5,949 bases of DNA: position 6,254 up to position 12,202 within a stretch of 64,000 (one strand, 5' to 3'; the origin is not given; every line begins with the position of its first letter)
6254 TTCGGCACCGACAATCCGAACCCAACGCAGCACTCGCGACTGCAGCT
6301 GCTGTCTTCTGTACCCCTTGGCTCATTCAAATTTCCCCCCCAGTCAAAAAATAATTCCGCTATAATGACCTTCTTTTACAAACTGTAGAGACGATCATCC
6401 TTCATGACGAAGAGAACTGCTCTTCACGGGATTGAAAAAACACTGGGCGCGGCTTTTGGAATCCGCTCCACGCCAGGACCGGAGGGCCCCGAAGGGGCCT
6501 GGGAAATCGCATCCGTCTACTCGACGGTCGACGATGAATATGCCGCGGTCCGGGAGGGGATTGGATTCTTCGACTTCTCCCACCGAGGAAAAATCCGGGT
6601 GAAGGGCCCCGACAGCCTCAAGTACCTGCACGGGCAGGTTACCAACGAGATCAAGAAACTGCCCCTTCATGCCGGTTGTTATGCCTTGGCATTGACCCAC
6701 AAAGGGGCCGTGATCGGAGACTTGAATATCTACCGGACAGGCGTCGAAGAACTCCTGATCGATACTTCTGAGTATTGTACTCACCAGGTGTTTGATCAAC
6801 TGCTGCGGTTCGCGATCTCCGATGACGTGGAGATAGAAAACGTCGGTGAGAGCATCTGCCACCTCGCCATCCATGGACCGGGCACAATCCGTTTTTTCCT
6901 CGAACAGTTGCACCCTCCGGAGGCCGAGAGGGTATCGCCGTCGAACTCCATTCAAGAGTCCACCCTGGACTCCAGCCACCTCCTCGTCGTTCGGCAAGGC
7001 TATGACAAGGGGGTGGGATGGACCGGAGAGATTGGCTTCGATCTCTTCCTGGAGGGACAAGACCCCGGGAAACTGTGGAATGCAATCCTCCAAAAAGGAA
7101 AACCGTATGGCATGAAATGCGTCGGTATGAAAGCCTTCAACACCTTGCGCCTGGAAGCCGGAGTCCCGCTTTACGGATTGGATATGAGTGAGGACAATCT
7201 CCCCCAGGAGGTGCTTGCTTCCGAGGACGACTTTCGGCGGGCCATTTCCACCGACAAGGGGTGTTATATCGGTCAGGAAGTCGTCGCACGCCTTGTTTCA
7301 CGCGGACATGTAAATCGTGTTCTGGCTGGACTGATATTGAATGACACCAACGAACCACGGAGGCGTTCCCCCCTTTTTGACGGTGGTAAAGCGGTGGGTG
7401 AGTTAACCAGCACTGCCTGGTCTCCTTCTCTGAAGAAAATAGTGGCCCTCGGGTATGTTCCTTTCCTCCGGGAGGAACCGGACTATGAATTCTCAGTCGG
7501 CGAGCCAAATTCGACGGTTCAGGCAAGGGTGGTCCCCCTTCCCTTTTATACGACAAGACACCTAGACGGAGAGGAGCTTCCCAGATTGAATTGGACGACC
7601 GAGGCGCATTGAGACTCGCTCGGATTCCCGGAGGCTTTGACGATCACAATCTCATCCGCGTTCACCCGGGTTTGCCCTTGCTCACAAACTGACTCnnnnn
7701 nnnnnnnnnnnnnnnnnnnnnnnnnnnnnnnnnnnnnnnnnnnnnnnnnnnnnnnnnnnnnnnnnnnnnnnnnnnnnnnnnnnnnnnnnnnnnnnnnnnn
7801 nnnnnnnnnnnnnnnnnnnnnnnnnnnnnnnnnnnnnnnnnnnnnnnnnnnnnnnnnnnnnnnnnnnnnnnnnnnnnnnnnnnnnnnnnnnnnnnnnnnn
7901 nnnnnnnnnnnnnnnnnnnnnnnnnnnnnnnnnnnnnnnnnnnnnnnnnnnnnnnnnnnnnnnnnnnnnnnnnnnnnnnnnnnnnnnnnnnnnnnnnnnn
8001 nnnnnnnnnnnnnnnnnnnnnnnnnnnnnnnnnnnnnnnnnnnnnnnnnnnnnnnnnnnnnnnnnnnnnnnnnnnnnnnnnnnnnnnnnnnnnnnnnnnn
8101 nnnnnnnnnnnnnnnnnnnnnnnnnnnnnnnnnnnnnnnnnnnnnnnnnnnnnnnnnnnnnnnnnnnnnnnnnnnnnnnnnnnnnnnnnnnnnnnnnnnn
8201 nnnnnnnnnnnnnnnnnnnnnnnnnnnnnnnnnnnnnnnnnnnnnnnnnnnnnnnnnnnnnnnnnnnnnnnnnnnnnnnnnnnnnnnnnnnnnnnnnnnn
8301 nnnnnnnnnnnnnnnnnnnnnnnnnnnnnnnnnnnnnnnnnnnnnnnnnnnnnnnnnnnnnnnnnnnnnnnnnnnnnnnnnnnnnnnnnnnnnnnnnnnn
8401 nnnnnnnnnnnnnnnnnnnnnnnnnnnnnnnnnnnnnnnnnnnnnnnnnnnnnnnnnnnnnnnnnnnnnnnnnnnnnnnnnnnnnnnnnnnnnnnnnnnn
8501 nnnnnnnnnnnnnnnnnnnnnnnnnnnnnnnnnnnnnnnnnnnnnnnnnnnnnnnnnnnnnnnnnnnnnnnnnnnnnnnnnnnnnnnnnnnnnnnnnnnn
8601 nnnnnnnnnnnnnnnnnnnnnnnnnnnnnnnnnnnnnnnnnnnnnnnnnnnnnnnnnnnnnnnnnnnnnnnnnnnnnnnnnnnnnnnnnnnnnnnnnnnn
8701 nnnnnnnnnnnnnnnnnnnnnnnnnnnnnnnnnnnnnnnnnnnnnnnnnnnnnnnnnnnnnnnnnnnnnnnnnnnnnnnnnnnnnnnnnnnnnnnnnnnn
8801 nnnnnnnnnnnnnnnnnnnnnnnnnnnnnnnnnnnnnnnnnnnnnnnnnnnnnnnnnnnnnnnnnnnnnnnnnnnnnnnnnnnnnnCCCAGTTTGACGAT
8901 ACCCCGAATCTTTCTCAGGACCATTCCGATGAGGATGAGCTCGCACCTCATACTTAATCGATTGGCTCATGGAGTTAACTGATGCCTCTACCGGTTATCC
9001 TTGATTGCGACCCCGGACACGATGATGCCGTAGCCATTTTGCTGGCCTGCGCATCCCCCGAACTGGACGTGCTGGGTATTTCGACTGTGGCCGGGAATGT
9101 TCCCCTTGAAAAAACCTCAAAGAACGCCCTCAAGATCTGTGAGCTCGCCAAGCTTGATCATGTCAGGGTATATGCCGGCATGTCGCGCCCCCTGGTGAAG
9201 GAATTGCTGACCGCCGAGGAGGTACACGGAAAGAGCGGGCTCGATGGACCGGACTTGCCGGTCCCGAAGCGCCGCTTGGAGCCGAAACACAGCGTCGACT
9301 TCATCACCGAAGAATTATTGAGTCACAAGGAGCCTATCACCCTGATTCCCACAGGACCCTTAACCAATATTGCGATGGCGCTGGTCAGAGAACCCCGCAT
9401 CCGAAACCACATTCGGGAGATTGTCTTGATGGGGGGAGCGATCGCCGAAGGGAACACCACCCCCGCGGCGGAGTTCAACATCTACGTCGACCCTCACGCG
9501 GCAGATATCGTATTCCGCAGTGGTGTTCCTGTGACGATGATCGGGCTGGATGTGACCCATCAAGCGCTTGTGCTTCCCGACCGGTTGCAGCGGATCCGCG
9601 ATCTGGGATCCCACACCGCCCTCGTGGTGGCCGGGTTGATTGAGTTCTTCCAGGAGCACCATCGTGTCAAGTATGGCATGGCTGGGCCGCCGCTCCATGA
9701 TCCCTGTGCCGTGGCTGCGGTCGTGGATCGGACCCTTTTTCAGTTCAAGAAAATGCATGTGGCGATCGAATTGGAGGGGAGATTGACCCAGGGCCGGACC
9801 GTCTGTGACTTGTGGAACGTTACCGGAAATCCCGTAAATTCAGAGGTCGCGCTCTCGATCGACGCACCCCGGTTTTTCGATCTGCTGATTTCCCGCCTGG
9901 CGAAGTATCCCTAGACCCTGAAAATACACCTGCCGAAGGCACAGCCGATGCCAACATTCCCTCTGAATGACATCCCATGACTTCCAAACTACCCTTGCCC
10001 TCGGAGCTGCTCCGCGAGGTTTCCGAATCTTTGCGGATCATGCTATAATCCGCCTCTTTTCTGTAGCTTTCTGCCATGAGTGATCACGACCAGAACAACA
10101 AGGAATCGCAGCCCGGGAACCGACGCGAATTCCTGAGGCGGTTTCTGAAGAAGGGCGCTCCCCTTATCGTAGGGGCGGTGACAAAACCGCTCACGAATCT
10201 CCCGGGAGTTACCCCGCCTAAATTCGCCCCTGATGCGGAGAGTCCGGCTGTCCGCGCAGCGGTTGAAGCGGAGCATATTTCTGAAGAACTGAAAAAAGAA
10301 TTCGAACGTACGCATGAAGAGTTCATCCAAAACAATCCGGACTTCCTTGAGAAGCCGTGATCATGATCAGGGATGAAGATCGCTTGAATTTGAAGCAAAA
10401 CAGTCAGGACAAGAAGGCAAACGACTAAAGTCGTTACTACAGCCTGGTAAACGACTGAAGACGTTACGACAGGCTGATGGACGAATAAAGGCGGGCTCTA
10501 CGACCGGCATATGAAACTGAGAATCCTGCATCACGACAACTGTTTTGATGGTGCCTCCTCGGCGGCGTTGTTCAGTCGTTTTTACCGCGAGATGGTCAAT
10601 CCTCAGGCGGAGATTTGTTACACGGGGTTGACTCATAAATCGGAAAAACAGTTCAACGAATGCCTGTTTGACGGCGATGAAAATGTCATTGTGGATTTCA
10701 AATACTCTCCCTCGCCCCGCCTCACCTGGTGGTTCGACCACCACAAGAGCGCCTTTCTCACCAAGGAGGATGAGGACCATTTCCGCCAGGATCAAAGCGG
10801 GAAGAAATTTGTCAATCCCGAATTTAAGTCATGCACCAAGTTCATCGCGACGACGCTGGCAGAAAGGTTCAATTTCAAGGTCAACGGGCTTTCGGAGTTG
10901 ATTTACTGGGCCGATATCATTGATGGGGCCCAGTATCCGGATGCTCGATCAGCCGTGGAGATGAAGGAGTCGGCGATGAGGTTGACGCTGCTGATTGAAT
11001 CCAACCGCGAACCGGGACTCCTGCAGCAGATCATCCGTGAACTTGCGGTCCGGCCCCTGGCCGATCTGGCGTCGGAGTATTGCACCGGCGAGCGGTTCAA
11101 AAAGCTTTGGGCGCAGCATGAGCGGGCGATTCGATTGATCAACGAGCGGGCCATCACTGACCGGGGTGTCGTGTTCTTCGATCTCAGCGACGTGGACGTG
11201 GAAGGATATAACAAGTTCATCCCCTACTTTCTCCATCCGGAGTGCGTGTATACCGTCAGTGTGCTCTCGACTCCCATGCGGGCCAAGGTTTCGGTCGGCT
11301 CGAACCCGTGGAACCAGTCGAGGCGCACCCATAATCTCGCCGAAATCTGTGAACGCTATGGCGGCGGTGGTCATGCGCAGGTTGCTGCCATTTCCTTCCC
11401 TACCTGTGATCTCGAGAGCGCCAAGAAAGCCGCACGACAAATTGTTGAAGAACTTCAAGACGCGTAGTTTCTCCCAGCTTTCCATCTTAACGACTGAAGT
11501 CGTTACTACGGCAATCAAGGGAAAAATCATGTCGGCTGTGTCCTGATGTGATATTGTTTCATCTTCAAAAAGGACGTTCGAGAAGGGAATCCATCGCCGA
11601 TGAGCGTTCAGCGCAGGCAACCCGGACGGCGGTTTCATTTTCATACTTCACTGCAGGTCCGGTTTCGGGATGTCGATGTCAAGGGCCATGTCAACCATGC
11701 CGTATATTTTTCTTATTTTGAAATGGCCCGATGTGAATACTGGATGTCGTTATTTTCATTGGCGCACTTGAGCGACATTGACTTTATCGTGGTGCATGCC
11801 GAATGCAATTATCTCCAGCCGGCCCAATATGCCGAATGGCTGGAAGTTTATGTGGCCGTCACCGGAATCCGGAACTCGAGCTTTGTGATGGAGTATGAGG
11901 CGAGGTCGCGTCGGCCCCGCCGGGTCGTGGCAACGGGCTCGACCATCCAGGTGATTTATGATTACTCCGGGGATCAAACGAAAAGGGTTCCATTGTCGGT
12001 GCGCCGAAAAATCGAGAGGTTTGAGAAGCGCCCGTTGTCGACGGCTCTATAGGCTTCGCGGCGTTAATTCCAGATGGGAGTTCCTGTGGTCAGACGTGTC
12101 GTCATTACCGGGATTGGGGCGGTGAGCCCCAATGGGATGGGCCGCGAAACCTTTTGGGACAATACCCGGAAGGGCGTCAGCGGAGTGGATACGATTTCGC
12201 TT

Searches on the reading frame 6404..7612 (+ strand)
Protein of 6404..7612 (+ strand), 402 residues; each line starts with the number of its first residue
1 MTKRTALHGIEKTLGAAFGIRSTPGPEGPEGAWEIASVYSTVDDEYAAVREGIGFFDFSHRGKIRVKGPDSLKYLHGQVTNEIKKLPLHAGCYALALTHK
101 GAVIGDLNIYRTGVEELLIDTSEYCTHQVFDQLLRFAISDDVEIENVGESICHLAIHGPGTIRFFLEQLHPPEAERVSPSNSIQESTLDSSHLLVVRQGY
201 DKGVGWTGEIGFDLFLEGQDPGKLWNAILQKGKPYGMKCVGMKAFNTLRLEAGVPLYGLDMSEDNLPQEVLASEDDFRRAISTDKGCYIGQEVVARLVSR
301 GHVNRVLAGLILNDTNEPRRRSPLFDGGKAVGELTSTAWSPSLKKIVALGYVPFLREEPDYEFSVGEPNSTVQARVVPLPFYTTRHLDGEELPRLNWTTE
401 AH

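Call 23: search_protein_families(library=pfam, proteins=[window:6404-7612:+], max_evalue=0.00001)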
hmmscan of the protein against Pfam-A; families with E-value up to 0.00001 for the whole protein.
window:6404-7612:+ (402 aa): 2 families
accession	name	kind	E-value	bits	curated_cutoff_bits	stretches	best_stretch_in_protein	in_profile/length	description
PF01571.26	GCV_T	-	1.4e-47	162.5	25.6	1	31-270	16-250/255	Aminomethyltransferase folate-binding domain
PF08669.17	GCV_T_C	-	1.8e-14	53.8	25.9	1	305-382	1-79/80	Glycine cleavage T-protein C-terminal barrel domain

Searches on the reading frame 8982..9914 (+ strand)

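Call 24: search_protein_families(library=pfam, proteins=[window:8982-9914:+], max_evalue=0.01)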
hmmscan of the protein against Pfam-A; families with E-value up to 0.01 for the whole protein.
window:8982-9914:+ (310 aa): 1 family
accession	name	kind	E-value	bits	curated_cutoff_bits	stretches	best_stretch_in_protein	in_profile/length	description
PF01156.24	IU_nuc_hydro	-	3.2e-109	365.6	34.2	1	5-300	1-297/297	Inosine-uridine preferring nucleoside hydrolase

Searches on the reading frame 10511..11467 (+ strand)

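Call 24: search_protein_families(library=pfam, proteins=[window:10511-11467:+], max_evalue=0.01)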
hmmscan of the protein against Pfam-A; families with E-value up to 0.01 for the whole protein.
window:10511-11467:+ (318 aa): 1 family
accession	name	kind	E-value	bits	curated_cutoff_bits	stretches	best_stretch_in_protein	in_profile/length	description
PF02272.25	DHHA1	-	7.4e-05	23.6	25.9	1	247-314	31-102/102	DHHA1 domain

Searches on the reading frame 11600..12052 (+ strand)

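Call 24: search_protein_families(library=pfam, proteins=[window:11600-12052:+], max_evalue=0.01)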
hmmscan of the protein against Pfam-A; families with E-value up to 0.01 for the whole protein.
window:11600-12052:+ (150 aa): 3 families
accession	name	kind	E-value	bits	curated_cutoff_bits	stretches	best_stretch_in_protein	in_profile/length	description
PF13279.12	4HBT_2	-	5.5e-17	62.8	25.5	1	20-137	1-121/122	Thioesterase-like superfamily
PF03061.28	4HBT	-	1.2e-15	58.1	20.6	1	29-107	2-76/79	Thioesterase superfamily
PF20791.3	Acyl-ACP_TE_C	-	2.3e-05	25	21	1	15-41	9-35/101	Acyl-ACP thioesterase C-terminal domain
